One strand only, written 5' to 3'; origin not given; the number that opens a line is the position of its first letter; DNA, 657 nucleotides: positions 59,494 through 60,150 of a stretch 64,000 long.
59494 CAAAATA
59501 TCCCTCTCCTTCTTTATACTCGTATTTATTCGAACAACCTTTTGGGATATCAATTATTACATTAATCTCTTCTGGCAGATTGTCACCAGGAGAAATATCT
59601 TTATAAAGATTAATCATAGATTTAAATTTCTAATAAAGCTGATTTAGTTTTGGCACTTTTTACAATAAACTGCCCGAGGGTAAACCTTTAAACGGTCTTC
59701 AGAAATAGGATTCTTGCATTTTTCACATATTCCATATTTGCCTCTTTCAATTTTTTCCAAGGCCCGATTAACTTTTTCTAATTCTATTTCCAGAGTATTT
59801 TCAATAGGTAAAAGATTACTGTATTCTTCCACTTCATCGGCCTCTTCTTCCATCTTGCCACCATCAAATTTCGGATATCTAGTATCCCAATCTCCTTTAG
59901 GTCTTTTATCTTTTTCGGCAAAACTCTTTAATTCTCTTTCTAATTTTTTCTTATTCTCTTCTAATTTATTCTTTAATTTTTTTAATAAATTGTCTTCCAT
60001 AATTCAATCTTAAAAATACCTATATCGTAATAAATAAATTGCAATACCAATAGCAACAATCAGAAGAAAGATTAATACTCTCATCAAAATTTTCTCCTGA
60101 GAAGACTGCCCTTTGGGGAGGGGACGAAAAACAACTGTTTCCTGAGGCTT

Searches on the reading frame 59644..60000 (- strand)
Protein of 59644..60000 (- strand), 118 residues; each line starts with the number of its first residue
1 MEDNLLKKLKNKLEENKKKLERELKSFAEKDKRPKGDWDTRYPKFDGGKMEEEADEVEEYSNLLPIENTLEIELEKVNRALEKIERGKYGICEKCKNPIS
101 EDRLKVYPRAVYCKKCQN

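Call 29: search_protein_families(library=pfam, proteins=[window:59644-60000:-], max_evalue=0.001)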
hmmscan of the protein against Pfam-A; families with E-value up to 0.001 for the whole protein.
window:59644-60000:- (118 aa): 1 family
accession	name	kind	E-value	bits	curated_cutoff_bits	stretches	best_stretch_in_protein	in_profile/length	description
PF01258.23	zf-dskA_traR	-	3.3e-11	43.4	24.9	1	87-118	1-32/36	Prokaryotic dksA/traR C4-type zinc finger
